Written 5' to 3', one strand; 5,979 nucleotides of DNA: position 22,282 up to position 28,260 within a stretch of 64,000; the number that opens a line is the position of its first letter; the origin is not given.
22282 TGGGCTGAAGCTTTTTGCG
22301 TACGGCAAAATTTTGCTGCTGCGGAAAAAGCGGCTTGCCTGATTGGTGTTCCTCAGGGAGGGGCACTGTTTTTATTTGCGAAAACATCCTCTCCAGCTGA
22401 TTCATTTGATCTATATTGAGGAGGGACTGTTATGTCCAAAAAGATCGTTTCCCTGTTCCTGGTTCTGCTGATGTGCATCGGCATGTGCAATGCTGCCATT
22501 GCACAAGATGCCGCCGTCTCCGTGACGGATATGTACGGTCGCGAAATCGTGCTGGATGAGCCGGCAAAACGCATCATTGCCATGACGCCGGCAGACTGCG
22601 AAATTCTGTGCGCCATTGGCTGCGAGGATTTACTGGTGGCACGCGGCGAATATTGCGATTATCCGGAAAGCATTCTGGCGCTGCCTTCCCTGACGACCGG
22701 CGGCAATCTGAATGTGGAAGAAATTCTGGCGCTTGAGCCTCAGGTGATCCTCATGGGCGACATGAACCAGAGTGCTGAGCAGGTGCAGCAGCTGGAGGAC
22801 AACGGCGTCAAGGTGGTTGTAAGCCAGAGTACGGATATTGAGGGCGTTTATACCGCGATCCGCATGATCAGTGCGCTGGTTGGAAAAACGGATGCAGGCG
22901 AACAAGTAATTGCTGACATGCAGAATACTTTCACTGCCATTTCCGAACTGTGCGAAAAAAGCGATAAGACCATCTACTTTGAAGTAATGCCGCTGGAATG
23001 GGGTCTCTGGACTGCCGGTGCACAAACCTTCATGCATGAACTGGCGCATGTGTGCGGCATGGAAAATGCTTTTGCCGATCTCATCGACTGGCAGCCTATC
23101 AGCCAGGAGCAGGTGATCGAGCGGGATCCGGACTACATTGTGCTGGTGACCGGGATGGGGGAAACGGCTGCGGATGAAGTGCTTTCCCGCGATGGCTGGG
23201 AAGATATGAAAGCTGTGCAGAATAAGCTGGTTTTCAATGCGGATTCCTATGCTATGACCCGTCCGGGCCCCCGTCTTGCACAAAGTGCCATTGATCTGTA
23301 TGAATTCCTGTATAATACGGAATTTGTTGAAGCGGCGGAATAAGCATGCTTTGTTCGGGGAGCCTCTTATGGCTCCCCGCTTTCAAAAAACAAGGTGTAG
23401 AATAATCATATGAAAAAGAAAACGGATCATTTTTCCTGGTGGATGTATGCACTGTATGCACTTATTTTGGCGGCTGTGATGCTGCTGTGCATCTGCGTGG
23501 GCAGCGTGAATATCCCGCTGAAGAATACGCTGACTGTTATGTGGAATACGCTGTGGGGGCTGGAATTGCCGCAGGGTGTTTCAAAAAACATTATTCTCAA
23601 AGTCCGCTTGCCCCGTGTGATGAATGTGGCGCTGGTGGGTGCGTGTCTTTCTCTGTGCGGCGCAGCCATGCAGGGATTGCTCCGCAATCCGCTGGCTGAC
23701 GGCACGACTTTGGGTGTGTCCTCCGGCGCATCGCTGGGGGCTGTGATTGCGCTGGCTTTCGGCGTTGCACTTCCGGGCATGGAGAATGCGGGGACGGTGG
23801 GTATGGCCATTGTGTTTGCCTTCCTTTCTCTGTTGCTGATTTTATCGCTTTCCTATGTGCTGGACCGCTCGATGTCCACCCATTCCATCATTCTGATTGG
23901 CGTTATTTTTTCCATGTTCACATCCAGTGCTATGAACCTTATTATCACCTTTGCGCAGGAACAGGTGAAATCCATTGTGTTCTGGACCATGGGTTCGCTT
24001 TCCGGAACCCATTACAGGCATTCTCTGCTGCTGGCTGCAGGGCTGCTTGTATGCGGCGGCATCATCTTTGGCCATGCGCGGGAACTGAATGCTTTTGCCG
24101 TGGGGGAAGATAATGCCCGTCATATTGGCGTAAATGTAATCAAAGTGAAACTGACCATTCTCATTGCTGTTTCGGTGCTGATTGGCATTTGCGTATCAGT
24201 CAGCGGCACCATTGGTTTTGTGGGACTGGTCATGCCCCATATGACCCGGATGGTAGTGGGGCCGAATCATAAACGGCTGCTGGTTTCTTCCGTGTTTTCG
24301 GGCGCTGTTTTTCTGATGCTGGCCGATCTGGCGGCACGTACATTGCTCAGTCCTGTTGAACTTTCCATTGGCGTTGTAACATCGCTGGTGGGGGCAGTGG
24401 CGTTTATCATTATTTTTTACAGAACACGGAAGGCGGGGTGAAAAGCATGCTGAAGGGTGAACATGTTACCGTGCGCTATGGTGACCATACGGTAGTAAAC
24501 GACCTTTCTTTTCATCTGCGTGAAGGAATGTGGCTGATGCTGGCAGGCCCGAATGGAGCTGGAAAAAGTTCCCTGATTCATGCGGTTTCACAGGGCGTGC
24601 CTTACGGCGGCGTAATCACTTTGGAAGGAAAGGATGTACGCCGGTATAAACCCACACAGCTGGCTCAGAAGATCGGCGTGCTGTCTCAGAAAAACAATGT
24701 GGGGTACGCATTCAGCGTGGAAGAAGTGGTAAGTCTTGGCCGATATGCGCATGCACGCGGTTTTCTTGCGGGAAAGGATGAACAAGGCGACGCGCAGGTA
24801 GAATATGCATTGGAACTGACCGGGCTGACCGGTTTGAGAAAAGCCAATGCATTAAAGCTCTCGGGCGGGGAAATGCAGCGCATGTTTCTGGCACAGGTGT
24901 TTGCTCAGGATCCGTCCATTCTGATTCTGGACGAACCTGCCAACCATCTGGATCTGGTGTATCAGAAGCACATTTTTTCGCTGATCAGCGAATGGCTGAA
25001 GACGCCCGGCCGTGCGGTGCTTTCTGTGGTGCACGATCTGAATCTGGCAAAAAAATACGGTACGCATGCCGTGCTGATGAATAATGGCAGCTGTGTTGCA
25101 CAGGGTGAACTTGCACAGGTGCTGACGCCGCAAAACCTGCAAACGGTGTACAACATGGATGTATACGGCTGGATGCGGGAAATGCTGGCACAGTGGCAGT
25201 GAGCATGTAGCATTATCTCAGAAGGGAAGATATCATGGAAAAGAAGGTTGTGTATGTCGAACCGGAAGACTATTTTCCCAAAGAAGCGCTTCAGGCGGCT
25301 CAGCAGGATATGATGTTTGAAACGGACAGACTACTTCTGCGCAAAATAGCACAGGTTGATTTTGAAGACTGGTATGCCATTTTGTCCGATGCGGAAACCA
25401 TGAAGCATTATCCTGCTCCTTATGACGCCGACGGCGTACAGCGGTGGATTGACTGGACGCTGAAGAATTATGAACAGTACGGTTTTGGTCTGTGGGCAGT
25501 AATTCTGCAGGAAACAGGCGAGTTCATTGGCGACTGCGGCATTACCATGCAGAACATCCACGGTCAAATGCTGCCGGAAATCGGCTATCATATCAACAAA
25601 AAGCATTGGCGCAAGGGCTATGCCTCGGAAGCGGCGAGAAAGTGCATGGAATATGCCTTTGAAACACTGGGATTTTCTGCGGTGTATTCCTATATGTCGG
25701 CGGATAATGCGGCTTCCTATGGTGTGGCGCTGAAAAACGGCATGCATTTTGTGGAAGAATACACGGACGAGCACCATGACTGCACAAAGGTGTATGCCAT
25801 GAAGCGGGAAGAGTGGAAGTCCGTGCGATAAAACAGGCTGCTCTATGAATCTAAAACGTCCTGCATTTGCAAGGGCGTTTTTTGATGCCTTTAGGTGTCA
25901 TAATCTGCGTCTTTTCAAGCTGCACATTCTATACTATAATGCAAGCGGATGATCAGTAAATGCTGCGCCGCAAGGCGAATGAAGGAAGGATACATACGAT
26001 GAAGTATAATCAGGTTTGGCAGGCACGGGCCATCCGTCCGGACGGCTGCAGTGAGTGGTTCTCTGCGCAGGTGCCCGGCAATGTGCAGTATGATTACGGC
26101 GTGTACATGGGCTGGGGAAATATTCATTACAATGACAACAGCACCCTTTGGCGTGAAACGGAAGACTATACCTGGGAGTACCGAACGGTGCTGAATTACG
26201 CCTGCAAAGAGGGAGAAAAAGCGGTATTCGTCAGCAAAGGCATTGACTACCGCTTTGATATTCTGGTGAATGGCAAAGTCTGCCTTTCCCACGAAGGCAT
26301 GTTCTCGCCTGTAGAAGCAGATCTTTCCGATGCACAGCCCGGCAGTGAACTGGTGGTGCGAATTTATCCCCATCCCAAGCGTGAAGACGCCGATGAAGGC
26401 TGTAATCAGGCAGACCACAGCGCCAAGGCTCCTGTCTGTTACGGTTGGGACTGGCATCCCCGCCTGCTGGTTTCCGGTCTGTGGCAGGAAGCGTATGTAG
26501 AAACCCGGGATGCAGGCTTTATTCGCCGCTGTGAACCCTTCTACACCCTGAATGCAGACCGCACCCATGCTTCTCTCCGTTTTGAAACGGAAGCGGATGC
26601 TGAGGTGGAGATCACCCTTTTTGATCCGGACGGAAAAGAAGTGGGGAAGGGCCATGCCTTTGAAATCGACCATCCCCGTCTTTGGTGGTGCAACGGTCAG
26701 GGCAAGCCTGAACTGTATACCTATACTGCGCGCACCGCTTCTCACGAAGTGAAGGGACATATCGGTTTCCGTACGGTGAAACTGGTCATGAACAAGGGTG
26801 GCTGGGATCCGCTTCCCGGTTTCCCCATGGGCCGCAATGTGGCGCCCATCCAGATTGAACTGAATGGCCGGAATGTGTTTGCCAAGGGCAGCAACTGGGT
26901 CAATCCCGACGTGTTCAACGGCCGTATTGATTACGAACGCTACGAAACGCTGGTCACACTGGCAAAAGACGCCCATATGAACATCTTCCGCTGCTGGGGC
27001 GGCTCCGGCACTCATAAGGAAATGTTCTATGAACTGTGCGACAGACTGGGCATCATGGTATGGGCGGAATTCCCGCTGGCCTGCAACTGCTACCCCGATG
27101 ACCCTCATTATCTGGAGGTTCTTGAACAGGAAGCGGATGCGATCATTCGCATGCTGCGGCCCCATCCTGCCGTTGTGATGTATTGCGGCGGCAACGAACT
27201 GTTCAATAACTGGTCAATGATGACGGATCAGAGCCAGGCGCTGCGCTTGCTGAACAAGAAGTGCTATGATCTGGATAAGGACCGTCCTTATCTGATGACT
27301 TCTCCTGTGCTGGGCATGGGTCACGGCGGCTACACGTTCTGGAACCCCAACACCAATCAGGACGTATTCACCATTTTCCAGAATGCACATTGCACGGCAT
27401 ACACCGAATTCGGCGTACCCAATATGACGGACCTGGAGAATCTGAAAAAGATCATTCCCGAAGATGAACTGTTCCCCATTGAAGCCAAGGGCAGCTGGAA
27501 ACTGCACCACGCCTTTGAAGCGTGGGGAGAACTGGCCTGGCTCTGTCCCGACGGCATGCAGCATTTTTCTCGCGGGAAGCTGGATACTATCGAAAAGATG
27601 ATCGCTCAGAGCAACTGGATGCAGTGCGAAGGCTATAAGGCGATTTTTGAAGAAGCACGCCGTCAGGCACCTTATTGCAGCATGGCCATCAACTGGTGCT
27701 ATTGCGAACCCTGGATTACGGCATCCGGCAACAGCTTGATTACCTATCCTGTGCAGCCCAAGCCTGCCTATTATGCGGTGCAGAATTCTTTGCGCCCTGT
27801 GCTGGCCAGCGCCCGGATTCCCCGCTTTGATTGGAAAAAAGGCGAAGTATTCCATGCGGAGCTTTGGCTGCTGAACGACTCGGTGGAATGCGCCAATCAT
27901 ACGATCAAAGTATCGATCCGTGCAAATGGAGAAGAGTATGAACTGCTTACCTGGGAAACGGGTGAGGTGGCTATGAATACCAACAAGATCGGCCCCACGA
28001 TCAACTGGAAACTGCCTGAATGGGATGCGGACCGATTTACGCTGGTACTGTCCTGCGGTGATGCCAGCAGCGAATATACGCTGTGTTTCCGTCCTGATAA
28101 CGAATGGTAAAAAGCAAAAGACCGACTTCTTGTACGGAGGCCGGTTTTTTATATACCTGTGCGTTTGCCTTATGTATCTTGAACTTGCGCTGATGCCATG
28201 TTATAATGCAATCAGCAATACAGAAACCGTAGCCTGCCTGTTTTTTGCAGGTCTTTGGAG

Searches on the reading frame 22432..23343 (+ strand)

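Call 28: search_protein_families(library=pfam, proteins=[window:22432-23343:+], max_evalue=0.0001)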
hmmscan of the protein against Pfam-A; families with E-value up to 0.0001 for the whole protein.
window:22432-23343:+ (303 aa): 1 family
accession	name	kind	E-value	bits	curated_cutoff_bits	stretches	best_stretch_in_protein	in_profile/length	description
PF01497.23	Peripla_BP_2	-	7.2e-35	120.9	27.5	1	48-273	1-234/235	Periplasmic binding protein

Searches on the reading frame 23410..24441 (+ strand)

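Call 28: search_protein_families(library=pfam, proteins=[window:23410-24441:+], max_evalue=0.0001)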
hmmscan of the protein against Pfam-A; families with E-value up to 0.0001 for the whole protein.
window:23410-24441:+ (343 aa): 1 family
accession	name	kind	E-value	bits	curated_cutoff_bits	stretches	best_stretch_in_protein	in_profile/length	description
PF01032.23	FecCD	-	1.4e-85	287.5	26.5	1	20-338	2-311/311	FecCD transport family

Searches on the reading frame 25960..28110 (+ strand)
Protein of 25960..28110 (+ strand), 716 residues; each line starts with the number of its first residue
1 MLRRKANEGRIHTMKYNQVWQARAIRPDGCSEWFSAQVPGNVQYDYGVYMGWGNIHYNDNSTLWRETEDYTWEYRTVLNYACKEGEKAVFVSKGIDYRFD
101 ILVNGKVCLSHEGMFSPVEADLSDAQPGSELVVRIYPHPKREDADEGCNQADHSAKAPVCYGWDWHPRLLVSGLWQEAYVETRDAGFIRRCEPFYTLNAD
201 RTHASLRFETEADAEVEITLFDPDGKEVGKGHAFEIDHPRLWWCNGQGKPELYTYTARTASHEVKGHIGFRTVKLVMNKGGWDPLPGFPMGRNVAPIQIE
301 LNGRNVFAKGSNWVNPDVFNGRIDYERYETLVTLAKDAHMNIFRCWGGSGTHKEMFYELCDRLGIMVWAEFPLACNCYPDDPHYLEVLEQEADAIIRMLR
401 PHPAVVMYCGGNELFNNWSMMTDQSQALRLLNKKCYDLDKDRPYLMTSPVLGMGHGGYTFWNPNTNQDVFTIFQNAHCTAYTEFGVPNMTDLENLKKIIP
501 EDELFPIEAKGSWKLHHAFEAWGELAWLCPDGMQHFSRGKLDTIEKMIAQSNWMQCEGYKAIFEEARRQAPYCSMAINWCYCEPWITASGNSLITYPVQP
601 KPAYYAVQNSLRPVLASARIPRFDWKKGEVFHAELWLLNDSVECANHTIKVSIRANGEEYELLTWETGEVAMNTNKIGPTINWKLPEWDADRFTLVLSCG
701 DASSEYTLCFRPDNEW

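Call 6: search_protein_families(library=pfam, proteins=[window:25960-28110:+], max_evalue=0.001)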
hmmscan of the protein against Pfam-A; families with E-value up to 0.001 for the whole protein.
window:25960-28110:+ (716 aa): 3 families
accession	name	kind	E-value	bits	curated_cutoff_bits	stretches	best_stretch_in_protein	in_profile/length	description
PF22666.2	Glyco_hydro_2_N2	-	1.7e-18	67.7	27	1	30-176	8-167/167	Glycosyl hydrolase 2 galactose-binding domain-like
PF02836.23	Glyco_hydro_2_C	-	3.6e-08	33.4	21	1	298-488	7-188/302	Glycosyl hydrolases family 2, TIM barrel domain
PF00703.27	Glyco_hydro_2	-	3.5e-06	28.2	23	1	213-271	35-109/109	Glycosyl hydrolases family 2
